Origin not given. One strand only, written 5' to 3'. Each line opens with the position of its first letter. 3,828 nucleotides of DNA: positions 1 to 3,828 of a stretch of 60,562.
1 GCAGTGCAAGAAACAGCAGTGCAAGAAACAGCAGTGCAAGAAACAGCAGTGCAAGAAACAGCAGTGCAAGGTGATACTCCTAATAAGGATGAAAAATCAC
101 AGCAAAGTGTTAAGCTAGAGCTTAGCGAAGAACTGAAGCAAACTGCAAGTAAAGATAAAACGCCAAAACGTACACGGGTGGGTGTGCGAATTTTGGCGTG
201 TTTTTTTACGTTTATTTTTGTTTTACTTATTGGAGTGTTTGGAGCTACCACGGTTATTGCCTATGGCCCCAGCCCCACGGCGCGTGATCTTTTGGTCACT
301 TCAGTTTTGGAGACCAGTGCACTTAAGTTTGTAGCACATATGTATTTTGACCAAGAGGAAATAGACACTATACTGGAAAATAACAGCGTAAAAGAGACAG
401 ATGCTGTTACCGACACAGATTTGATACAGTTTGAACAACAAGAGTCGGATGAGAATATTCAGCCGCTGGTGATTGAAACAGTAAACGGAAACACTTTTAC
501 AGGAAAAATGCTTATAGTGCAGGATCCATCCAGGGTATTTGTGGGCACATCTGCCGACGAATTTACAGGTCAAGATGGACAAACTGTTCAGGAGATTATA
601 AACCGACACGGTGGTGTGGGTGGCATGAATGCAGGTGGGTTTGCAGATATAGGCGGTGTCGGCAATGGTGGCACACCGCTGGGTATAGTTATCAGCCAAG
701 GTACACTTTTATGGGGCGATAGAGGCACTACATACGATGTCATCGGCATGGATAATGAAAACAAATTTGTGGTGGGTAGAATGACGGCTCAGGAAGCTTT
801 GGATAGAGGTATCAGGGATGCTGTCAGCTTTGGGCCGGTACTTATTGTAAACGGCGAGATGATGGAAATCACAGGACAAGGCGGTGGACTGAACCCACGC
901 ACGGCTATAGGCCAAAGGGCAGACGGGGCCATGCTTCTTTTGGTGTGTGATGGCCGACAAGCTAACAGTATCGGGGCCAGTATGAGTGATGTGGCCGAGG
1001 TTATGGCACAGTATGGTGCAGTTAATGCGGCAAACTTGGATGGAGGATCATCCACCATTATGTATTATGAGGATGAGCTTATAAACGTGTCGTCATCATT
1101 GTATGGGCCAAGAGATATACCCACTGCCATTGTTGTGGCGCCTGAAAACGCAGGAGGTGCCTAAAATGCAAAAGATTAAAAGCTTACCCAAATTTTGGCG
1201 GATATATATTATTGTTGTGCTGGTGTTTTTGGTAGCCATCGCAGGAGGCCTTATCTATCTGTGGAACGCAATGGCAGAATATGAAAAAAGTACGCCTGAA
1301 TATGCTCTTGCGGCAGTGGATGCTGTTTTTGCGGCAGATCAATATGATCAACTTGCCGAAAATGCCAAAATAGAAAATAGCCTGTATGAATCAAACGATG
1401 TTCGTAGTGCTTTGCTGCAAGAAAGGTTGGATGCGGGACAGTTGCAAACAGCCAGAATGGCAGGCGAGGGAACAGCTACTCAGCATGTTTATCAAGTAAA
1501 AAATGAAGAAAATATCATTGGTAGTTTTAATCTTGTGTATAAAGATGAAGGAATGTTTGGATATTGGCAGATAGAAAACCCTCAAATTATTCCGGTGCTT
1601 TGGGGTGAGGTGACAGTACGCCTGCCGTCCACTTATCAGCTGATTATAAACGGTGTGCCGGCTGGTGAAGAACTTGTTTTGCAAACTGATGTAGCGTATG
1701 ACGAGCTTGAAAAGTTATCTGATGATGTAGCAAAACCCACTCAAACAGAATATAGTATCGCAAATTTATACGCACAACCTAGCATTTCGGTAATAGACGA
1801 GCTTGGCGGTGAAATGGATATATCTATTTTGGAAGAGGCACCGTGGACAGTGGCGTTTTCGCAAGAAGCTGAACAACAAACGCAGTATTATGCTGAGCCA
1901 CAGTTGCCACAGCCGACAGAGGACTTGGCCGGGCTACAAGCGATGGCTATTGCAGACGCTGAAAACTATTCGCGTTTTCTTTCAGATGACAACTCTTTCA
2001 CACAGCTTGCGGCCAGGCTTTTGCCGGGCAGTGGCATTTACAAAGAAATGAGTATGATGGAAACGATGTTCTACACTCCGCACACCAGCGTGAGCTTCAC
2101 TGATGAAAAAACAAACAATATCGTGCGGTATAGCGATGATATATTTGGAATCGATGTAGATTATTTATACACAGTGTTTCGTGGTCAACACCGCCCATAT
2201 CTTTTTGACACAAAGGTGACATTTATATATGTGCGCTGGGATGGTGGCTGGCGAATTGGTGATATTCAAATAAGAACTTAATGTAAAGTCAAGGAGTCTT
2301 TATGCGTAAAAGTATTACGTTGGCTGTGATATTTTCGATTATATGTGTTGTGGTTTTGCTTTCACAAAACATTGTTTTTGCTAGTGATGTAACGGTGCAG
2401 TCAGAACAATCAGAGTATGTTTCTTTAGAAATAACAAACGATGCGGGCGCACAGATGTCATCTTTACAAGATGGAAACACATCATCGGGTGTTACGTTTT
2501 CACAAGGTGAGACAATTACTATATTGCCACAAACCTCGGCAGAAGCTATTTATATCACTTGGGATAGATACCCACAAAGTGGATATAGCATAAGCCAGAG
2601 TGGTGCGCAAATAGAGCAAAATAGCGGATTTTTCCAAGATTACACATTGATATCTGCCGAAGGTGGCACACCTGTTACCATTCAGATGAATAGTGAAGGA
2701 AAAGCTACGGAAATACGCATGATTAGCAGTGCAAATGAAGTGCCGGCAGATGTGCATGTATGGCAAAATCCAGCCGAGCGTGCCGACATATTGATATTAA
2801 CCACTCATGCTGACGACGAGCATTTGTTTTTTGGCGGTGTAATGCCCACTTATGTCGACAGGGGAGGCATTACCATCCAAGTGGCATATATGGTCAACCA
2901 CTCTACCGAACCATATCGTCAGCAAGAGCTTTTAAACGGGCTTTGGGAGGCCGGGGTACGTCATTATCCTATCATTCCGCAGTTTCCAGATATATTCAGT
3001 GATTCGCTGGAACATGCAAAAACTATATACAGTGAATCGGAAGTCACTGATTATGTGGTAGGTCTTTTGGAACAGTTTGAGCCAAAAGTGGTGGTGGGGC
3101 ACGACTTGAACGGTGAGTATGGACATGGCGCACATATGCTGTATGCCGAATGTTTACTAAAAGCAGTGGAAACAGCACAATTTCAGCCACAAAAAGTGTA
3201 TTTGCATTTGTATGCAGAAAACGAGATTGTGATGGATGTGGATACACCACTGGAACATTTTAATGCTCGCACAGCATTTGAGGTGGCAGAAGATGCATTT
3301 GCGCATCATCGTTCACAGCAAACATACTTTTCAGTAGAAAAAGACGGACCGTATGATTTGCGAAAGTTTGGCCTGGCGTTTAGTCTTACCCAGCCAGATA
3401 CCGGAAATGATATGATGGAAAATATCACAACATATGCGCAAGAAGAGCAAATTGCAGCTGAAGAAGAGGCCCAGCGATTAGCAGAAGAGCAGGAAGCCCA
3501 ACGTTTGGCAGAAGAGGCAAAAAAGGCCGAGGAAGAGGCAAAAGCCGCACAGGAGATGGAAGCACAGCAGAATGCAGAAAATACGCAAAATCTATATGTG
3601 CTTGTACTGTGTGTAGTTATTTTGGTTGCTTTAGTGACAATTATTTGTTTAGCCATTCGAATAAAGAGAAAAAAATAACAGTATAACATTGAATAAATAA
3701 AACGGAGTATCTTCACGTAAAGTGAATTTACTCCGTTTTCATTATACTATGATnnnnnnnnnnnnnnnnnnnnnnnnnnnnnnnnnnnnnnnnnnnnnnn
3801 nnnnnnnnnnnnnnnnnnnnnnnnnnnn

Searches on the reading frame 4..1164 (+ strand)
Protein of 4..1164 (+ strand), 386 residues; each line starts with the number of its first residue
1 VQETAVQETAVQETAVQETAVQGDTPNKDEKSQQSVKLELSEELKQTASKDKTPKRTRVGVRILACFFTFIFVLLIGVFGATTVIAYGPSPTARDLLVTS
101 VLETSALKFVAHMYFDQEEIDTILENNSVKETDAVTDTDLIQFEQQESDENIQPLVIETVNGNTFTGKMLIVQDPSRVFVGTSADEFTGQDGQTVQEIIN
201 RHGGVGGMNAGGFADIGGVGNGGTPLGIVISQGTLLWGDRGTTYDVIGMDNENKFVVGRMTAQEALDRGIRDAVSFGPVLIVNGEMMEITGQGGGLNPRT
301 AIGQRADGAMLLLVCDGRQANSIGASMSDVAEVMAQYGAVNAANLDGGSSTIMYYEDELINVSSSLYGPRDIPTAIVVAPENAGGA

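Call 60: search_protein_families(library=pfam, proteins=[window:4-1164:+], max_evalue=0.000001)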
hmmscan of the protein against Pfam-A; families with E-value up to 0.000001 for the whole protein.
window:4-1164:+ (386 aa): 1 family
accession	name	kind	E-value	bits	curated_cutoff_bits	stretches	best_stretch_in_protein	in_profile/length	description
PF09992.14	NAGPA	-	6.6e-41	140.8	25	1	204-378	3-168/169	Phosphodiester glycosidase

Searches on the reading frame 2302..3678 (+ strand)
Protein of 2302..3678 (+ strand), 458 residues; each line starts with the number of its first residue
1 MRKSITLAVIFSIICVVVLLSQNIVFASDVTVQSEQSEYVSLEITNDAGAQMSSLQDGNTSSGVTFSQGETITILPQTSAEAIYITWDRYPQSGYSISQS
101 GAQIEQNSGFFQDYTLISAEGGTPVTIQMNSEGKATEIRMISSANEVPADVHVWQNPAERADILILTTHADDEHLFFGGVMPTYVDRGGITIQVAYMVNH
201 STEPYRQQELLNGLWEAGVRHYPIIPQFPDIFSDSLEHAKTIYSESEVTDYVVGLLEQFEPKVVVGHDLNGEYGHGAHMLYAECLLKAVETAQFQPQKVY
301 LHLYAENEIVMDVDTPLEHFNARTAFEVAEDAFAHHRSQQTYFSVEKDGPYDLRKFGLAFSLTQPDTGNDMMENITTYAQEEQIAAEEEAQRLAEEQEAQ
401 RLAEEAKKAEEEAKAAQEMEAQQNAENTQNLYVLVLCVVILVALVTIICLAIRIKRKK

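Call 60: search_protein_families(library=pfam, proteins=[window:2302-3678:+], max_evalue=0.000001)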
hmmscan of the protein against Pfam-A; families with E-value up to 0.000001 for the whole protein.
window:2302-3678:+ (458 aa): 1 family
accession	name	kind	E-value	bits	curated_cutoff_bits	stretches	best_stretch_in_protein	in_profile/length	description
PF02585.22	PIG-L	-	4.6e-08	34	28.2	1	164-288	1-128/129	GlcNAc-PI de-N-acetylase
